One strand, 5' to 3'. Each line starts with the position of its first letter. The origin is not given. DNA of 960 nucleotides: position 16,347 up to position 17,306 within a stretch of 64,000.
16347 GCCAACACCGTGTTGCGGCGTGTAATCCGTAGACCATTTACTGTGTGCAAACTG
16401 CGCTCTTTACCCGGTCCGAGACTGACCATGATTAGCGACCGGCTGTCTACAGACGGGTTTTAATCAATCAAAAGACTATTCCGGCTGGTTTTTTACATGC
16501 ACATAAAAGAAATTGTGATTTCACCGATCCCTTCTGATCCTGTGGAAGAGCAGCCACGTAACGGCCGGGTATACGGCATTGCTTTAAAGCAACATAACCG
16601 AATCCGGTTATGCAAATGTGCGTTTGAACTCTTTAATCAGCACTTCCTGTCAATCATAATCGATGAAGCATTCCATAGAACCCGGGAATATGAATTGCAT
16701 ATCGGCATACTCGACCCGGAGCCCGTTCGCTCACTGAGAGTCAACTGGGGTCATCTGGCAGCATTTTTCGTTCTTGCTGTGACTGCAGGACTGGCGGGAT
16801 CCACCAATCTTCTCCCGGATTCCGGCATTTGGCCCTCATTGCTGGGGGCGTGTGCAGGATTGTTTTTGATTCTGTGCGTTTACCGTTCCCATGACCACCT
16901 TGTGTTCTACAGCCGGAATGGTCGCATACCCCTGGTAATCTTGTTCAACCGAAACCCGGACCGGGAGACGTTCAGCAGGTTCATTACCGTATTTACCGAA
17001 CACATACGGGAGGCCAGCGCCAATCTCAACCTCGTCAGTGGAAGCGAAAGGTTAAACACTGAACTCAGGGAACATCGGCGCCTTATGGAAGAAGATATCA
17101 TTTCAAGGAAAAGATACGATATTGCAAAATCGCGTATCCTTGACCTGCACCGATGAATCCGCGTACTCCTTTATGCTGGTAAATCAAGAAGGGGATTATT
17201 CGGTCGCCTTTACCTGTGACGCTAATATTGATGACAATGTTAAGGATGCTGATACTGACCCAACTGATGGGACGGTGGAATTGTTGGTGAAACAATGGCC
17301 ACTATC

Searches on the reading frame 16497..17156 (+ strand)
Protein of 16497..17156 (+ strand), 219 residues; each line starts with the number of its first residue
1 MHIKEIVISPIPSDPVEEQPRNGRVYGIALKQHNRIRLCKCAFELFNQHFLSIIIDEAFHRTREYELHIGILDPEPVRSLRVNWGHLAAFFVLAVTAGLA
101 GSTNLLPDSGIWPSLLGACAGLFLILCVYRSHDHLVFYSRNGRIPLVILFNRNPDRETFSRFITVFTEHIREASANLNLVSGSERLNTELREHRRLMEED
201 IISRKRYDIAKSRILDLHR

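Call 3: search_protein_families(library=pfam, proteins=[window:16497-17156:+], max_evalue=0.1)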
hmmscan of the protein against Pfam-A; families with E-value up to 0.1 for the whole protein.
window:16497-17156:+ (219 aa): 0 families

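Call 4: search_protein_families(library=padloc, proteins=[window:16497-17156:+], max_evalue=1)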
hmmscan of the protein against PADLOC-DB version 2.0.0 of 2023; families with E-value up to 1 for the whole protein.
window:16497-17156:+ (219 aa): 0 families

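Call 5: search_protein_families(library=ncbifam, proteins=[window:16497-17156:+], max_evalue=0.1)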
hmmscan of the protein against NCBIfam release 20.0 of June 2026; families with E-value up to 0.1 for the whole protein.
window:16497-17156:+ (219 aa): 0 families

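Call 7: find_homologous_proteins(query=window:16497-17156:+)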
Query window:16497-17156:+ (219 aa): 24 proteins with E <= 0.001 among 245 candidates.
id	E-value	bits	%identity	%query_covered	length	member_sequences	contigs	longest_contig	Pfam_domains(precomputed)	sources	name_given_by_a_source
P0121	2.9e-143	493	100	100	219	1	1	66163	-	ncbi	ncbi:MAG: hypothetical protein ABFS22_00845 [Pseudomonadota bacterium]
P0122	7.9e-113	394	80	100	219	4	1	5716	-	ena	-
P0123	1.1e-110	387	78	100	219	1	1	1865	-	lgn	-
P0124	1.9e-96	340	69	100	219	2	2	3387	-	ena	-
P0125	7.7e-94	332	68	100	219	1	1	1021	-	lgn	-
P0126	1.1e-85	305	72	88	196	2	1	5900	-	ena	-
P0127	1.7e-83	298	63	100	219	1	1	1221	-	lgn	-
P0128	1.9e-80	288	61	100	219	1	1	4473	-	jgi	jgi:cytochrome c oxidase subunit IV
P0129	1.8e-79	285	62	100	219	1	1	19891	-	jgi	-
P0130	3.2e-79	284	62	100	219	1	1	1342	-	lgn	-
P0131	1.8e-76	275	59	100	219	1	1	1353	-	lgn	-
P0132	3.8e-73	264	58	100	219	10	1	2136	-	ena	-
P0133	1.2e-68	249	56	100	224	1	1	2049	-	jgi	jgi:hypothetical protein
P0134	8.0e-59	217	48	100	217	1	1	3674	-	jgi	jgi:hypothetical protein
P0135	9.3e-58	214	52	100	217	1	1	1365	-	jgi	jgi:hypothetical protein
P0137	7.0e-53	198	48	100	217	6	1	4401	-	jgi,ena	-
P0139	1.3e-45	174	45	100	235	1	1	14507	-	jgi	-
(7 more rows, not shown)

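Call 10: find_encoding_contigs(protein=P0129, flank=6000, max_places=2)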
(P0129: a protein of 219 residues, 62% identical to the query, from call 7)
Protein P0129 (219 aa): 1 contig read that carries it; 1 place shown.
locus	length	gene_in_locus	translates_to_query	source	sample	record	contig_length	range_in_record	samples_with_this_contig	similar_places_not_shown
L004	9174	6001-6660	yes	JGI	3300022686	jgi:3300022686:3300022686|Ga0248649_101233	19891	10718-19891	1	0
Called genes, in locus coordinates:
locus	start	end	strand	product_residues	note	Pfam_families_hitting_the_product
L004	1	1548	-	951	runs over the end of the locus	PF00515:TPR_1 (faint), PF07719:TPR_2 (faint), PF13181:TPR_8 (faint), PF13424:TPR_12 (faint), PF13428:TPR_14 (faint), PF14559:TPR_19 (faint), PF12895:ANAPC3 (faint), PF13525:YfiO (weak), +2 more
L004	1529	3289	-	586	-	PF12895:ANAPC3 (faint), PF13432:TPR_16 (faint), PF07719:TPR_2 (faint), PF13181:TPR_8 (faint)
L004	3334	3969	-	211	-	-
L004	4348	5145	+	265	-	PF08239:SH3_3, PF13505:OMP_b-brl (weak)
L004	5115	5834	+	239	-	-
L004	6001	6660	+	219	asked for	-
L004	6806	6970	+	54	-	-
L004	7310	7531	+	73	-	-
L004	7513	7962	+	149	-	PF13470:PIN_3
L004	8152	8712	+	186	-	PF02810:SEC-C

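Call 11: find_encoding_contigs(protein=P0139, flank=6000, max_places=2)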
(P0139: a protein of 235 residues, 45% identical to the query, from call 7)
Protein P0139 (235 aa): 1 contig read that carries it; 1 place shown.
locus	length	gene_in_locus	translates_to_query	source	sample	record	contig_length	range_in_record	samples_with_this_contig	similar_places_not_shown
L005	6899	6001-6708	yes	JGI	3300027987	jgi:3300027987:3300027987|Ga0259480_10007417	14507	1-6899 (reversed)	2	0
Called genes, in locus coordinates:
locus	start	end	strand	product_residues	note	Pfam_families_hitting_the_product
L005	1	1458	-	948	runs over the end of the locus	PF13424:TPR_12 (faint), PF07719:TPR_2 (faint), PF12895:ANAPC3 (faint), PF13174:TPR_6 (weak), PF13181:TPR_8 (faint), PF13428:TPR_14 (faint), PF13432:TPR_16 (weak), PF13525:YfiO (weak), +1 more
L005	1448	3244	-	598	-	-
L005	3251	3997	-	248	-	-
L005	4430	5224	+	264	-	PF08239:SH3_3, PF13505:OMP_b-brl (weak)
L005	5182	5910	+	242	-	-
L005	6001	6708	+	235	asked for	-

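Call 15: find_encoding_contigs(protein=P0122, flank=6000, max_places=3)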
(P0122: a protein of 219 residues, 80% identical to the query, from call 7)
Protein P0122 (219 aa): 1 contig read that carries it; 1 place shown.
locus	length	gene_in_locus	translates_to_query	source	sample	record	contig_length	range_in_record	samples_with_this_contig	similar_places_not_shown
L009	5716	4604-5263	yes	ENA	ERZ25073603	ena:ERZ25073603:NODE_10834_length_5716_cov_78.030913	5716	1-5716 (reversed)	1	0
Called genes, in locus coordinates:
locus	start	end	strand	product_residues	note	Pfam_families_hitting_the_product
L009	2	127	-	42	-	?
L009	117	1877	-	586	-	PF07719:TPR_2 (faint)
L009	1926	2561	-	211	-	-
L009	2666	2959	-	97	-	-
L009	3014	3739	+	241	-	PF06347:SH3_4 (weak), PF08239:SH3_3, PF13505:OMP_b-brl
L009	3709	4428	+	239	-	-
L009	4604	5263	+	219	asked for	-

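Call 38: find_related_loci(query=A2, collection=metagenome_contigs, flank=10000)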
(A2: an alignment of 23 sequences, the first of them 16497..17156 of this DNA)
Query A2 (219 aa) in metagenome_contigs; peptide patterns used: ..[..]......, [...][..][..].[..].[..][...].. (x = any residue, [..] = any of these).
99 stretches matched a pattern; 22 encode a relative of the query (tblastn E <= 1e-3); 22 distinct loci.
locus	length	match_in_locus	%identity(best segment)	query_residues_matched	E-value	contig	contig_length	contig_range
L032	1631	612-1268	70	1-219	2e-110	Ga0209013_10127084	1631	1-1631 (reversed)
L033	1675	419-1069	56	1-219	3e-80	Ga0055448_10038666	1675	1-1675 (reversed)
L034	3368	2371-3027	49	1-219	1e-61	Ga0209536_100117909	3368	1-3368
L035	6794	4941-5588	46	1-218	4e-57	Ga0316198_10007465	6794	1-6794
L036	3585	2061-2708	46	1-218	7e-57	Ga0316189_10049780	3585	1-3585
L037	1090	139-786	44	1-218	2e-58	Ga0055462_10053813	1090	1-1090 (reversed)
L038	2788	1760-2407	45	1-218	7e-54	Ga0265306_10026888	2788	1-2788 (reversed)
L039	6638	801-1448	45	1-218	1e-53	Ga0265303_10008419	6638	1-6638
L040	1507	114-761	48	1-218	3e-55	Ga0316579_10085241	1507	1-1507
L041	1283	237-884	41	1-218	4e-54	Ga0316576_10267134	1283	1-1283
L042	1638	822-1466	43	1-218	3e-53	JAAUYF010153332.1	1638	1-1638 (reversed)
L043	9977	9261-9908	43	1-218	2e-51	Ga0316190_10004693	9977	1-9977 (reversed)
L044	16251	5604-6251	43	1-218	2e-51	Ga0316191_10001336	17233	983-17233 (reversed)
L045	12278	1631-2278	43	1-218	2e-51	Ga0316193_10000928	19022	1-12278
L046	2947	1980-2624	41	1-218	4e-49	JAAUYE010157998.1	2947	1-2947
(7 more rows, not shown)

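Call 42: predict_structure(alignment_id=A2)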
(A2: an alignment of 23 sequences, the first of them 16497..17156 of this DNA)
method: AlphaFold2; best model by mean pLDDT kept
length: 219 residues; sequences in the alignment: 23
mean_pLDDT: 81.6   pTM: 0.73
mean pLDDT of the five models: 81.6, 80.3, 80.0, 79.1, 79.0
residues with pLDDT >= 90: 84; 70-90: 97; 50-70: 17; < 50: 21
segments of 3 or more residues with pLDDT < 50: 1-20
pLDDT, mean of each block of 10 residues (from residue 1): 34 43 70 85 88 88 89 91 92 91 70 89 90 91 90 83 91 75 78 90 92 85
secondary structure, 60 per line:
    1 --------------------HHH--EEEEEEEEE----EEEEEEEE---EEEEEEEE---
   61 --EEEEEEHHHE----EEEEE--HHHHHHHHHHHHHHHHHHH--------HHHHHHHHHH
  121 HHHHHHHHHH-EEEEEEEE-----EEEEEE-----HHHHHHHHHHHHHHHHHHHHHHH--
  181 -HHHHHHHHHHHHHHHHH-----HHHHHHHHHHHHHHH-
elements in order: E26-34 E39-46 E50-57 E63-68 E77-81 H84-102 H111-130 E132-139 E145-150 H156-178 H182-198 H204-218

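Call 45: search_protein_representatives(alignment_id=A2)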
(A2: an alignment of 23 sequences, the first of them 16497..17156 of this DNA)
Query: 23 sequences, 219 profile positions. Proteins with E-value up to 0.001 (for the whole library): 672; up to 1e-10: 408; up to 1e-30: 60. The best 150 are listed.
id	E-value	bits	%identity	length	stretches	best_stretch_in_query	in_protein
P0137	1.1e-91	322.4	-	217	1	1-219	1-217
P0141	1.8e-87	308.6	-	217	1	1-219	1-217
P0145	2.4e-80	285.3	-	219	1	1-219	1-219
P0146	7.7e-80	283.7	-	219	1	1-219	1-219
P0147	3.0e-78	278.5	-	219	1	1-219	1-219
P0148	1.3e-68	246.9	-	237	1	3-218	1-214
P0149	8.6e-66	237.7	-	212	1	1-219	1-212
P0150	4.3e-65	235.4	-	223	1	1-218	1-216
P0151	6.9e-61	221.7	-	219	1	1-219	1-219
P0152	9.7e-59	214.7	-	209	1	1-219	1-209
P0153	2.7e-50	187.1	-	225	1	3-218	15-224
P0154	4.6e-50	186.3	-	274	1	2-218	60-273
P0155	3.1e-49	183.6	-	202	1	24-218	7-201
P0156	7.2e-48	179.1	-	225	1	5-218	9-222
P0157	8.1e-48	179.0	-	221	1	3-218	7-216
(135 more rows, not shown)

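Call 48: search_protein_families(library=pfam, alignment_id=A4, max_evalue=0.05)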
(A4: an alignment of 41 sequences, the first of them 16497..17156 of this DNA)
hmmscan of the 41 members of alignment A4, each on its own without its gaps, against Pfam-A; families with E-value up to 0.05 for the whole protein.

A. member 1, window:16497-17156:+ (219 aa): 0 families

B. families by the number of members that match (of 41 scanned): 25 families
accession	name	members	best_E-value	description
PF09851.14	SHOCT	7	0.00046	Short C-terminal domain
PF05120.17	GvpG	5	0.0058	Gas vesicle protein G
PF00487.30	FA_desaturase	4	0.0057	Fatty acid desaturase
PF12725.13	DUF3810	3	0.003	Protein of unknown function (DUF3810)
PF04172.21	LrgB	1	0.00026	LrgB-like family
PF14733.11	ACDC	1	0.0019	AP2-coincident C-terminal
PF10011.15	DUF2254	1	0.003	Predicted membrane protein (DUF2254)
PF24003.1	DUF7319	1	0.0052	Domain of unknown function (DUF7319)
PF20237.3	DUF6594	1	0.006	Family of unknown function (DUF6594)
PF23933.1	DUF7269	1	0.0063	Family of unknown function (DUF7269)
PF13386.12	DsbD_2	1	0.012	Cytochrome C biogenesis protein transmembrane region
PF12808.12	Mto2_bdg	1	0.014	Micro-tubular organiser Mto1 C-term Mto2-binding region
PF04235.18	DUF418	1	0.016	Protein of unknown function (DUF418)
PF25637.1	DUF7942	1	0.017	Family of unknown function (DUF7942)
PF00060.32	Lig_chan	1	0.018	Ligand-gated ion channel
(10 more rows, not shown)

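Call 77: find_related_loci(query=A2, collection=viral_contigs, flank=5000)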
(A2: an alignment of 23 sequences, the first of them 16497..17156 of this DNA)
Query A2 (219 aa) in viral_contigs; peptide patterns used: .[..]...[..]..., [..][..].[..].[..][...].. (x = any residue, [..] = any of these).
45 stretches matched a pattern, but none encodes a relative of the query by tblastn (E <= 1e-3).

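Call 78: find_encoding_contigs(protein=P0137, flank=5000, max_places=3)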
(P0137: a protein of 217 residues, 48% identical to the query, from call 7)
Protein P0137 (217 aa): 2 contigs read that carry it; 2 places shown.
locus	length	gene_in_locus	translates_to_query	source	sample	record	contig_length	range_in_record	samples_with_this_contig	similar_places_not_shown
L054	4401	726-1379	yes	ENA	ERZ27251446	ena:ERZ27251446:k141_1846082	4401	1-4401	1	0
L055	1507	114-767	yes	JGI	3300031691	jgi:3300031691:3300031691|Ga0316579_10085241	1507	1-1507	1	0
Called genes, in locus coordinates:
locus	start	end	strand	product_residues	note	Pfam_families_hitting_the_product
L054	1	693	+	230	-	?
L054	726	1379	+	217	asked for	-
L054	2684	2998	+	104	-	-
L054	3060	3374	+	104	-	-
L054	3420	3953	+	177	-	PF00691:OmpA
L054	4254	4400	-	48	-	?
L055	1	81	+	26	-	?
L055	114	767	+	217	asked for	-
